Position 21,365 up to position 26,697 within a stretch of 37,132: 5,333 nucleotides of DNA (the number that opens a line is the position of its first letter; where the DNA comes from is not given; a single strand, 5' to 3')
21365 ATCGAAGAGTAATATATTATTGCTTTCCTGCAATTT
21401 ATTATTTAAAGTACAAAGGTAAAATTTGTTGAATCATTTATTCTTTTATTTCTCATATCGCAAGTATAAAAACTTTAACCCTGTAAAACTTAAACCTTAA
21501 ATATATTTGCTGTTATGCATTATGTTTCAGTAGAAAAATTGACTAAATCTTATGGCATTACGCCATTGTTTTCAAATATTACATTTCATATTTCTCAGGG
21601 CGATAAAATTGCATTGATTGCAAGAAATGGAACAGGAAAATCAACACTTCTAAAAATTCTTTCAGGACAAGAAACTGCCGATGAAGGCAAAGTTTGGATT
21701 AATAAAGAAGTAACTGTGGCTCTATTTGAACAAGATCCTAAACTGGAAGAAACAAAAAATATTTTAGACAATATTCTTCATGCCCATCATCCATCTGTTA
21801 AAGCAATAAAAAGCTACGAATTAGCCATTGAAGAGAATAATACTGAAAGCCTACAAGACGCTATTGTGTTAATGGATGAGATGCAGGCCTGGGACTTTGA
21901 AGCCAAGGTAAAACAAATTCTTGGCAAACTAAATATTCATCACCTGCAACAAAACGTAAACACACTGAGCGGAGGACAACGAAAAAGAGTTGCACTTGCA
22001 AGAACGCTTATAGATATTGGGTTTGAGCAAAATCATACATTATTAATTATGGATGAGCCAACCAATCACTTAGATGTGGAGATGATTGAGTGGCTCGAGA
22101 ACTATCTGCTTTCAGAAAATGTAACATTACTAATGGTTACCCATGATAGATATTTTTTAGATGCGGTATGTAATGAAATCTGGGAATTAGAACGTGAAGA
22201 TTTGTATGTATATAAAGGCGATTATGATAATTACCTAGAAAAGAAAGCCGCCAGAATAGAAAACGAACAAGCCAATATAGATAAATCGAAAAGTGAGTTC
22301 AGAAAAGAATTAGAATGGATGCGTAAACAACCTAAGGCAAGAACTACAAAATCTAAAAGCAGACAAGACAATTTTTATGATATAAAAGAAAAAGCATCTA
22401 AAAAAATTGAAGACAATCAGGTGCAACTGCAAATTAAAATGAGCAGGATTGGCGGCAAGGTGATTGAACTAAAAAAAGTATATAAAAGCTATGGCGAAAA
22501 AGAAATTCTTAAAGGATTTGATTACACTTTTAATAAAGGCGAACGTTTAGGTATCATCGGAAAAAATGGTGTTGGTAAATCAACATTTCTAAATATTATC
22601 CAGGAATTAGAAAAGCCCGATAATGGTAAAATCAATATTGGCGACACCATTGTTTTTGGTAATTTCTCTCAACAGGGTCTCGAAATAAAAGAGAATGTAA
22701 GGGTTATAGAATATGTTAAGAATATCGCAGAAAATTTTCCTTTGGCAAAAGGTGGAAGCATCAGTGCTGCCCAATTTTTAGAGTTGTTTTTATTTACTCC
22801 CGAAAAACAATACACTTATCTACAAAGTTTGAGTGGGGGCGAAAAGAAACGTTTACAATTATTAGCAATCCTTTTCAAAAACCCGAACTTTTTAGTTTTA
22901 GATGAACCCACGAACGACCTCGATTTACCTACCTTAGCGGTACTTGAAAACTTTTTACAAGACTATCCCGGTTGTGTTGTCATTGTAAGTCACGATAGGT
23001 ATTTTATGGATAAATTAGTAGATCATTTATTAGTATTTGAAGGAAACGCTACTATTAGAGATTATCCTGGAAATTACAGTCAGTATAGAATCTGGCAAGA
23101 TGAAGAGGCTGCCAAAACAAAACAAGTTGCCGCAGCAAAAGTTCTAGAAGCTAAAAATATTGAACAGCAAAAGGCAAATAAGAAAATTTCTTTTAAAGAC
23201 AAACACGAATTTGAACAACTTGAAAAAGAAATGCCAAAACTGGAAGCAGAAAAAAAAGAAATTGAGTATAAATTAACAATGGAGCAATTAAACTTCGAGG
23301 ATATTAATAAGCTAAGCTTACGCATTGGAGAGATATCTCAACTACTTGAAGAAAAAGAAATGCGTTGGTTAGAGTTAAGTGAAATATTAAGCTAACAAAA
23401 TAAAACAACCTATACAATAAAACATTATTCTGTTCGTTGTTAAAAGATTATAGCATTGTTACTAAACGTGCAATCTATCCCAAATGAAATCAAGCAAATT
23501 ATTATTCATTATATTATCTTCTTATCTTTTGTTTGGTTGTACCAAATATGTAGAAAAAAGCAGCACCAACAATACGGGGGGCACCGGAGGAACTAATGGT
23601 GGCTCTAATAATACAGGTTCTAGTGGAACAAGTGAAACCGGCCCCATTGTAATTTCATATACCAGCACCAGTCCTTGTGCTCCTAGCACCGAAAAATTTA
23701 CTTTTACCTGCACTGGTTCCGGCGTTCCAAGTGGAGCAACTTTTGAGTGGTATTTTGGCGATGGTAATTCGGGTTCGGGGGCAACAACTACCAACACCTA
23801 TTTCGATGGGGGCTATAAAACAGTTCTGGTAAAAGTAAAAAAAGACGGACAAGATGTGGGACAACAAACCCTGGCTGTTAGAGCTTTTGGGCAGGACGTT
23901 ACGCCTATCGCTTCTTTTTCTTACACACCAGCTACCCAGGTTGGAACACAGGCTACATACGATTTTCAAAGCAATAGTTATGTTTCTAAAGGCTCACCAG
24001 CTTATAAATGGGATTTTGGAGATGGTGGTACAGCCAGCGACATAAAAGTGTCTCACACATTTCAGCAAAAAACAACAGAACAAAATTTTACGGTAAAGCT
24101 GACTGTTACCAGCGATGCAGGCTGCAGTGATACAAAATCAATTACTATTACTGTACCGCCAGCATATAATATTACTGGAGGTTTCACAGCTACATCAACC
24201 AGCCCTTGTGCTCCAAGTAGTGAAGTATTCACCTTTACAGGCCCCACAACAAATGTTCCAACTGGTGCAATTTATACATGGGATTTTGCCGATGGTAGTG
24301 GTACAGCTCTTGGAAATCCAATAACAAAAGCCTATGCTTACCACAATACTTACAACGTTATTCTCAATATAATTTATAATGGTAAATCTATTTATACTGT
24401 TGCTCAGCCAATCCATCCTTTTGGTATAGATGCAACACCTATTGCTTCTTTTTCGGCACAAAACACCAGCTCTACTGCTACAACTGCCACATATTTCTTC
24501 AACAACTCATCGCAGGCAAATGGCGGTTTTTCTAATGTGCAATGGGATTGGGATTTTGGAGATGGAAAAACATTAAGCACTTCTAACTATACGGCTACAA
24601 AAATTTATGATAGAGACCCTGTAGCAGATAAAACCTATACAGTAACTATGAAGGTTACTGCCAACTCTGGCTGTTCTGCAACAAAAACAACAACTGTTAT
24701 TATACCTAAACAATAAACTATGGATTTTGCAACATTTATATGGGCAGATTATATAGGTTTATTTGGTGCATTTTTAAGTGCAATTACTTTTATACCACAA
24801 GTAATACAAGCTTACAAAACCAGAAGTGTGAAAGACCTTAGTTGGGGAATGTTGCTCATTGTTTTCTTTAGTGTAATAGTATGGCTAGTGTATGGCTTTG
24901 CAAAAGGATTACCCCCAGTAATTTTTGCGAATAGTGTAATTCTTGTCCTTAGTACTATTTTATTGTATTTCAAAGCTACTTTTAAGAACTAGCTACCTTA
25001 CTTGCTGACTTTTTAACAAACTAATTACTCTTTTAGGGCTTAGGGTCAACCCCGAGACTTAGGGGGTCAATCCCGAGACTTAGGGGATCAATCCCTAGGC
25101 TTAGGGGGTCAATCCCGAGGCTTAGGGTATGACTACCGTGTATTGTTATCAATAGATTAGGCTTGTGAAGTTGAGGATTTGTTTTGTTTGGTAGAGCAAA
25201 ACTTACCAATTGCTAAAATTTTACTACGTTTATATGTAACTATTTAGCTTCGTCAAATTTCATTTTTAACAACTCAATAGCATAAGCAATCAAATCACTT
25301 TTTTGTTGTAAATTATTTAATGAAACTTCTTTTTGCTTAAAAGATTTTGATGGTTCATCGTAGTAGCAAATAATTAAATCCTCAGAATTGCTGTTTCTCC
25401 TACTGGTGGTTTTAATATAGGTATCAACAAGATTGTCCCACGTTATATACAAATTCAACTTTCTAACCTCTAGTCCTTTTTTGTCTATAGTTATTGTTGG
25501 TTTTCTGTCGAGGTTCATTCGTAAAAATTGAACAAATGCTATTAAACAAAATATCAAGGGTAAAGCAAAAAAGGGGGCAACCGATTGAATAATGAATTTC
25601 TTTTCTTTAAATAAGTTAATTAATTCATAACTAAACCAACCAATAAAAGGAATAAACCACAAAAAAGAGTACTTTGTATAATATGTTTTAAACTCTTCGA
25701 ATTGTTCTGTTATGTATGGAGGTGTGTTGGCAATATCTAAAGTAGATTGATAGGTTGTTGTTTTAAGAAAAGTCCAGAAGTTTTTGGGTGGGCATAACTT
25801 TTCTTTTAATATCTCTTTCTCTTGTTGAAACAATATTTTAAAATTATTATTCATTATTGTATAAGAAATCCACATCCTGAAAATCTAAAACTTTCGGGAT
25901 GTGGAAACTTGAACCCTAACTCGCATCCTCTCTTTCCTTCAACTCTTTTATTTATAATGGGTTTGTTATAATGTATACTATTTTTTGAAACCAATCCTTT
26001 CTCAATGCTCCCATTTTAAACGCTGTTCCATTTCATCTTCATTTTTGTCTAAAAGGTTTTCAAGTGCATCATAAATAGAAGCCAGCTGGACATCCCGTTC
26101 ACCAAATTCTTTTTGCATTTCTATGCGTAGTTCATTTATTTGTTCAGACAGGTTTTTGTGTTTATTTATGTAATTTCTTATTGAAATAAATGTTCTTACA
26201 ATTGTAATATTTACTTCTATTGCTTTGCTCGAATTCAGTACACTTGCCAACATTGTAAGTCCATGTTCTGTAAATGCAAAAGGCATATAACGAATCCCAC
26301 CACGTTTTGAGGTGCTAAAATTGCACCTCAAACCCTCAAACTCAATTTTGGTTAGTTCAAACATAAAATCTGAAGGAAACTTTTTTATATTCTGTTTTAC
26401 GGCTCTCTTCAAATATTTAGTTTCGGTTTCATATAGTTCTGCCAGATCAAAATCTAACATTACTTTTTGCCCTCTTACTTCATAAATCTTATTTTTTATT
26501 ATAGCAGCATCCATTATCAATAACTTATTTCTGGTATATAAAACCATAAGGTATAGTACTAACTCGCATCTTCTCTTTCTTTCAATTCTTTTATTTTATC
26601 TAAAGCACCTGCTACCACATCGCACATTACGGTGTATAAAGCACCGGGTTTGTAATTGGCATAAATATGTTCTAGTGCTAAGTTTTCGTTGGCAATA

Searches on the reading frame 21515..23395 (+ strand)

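Call 11: search_protein_families(library=pfam, proteins=[window:21515-23395:+], max_evalue=0.01)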
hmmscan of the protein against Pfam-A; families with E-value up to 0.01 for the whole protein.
window:21515-23395:+ (626 aa): 12 families
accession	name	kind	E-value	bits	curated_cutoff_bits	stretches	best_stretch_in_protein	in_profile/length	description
PF00005.33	ABC_tran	-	6.9e-47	159.9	25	2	20-184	2-137/137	ABC transporter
PF16326.10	ABC_tran_CTD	-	1.4e-14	54.5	32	1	557-623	1-69/69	ABC transporter C-terminal domain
PF13304.12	AAA_21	-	1.6e-12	48.6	27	1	426-499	225-304/304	AAA domain, putative AbiEii toxin, Type IV TA system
PF12848.13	ABC_tran_Xtn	-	4.3e-10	40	25.9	1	223-301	1-81/85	ABC transporter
PF02463.25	SMC_N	-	1.8e-07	31.3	40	1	33-217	28-204/220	RecF/RecN/SMC N terminal domain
PF00006.31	ATP-synt_ab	-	7.6e-07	29.4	29.5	0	338-396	10-61/213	ATP synthase alpha/beta family, nucleotide-binding domain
PF13555.12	AAA_29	-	1e-06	28.8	27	0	337-365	17-45/61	P-loop containing region of AAA domain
PF13401.12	AAA_22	-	6.3e-06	27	27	0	32-127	8-97/130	AAA domain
PF19263.5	DUF5906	-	0.0009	20.3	27.6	0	347-390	1-45/114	Family of unknown function (DUF5906)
PF03193.22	RsgA_GTPase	-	0.0025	18.1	30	0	338-366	103-130/174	RsgA GTPase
PF01926.29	MMR_HSR1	-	0.0058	17.2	21.9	0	345-362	2-19/113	50S ribosome-binding GTPase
PF13238.12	AAA_18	-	0.008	17.1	29.4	0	346-375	2-28/128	AAA domain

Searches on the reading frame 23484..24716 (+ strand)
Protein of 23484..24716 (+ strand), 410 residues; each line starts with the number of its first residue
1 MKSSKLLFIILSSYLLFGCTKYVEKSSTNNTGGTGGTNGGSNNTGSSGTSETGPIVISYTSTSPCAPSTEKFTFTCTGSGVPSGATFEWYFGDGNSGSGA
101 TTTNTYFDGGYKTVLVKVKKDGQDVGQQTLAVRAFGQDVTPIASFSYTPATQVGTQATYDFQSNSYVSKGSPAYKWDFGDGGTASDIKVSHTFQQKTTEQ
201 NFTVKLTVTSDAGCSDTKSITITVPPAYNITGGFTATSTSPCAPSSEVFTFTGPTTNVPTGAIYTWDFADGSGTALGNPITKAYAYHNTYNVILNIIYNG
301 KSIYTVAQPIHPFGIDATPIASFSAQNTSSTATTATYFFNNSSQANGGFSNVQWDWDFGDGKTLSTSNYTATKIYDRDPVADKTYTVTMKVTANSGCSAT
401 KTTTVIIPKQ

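Call 11: search_protein_families(library=pfam, proteins=[window:23484-24716:+], max_evalue=0.01)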
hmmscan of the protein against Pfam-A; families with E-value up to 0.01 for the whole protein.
window:23484-24716:+ (410 aa): 5 families
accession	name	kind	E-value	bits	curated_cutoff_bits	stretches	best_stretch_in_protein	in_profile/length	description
PF18911.6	PKD_4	-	8.4e-36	122.3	27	4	139-224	2-85/85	PKD domain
PF00801.26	PKD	-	2.3e-19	69.6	23.5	3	149-217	6-74/80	PKD domain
PF22352.2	K319L-like_PKD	-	0.00021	21.7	27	0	169-224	26-84/84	K319L-like, PKD domain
PF13927.12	Ig_3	-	0.00036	21.4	30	1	57-103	4-49/78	Immunoglobulin domain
PF00047.31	ig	-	0.0019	18.9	21.8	0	70-106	9-48/81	Immunoglobulin domain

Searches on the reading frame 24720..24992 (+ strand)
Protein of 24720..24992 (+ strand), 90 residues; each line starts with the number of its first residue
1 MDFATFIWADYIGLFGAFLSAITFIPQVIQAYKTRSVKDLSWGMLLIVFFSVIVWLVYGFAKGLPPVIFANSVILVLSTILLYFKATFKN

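Call 11: search_protein_families(library=pfam, proteins=[window:24720-24992:+], max_evalue=0.01)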
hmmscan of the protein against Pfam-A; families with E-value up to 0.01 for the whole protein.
window:24720-24992:+ (90 aa): 2 families
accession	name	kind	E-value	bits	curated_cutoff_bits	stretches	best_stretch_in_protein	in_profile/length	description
PF04193.19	PQ-loop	-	1.1e-11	44.7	22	1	9-67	2-60/61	PQ loop repeat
PF03083.21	MtN3_slv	-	9e-08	32.5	23.7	1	15-84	12-78/87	Sugar efflux transporter for intercellular exchange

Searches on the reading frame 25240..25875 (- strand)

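Call 11: search_protein_families(library=pfam, proteins=[window:25240-25875:-], max_evalue=0.01)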
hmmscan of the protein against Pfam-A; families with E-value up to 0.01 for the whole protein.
window:25240-25875:- (211 aa): 1 family
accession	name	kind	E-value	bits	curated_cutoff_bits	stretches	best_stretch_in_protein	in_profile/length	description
PF21534.2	Rost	-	0.0017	18.3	26.8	1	58-130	36-108/275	Protein rolling stone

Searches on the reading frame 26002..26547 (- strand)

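Call 11: search_protein_families(library=pfam, proteins=[window:26002-26547:-], max_evalue=0.01)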
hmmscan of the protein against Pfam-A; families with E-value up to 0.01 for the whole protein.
window:26002-26547:- (181 aa): 2 families
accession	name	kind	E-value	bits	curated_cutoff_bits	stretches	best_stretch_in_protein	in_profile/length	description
PF10543.14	ORF6N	-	8.1e-35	119.4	27.8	1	19-103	1-86/86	ORF6N domain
PF09669.15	Phage_pRha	-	0.00027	21.9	29.9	1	34-122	5-88/91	Phage regulatory protein Rha (Phage_pRha)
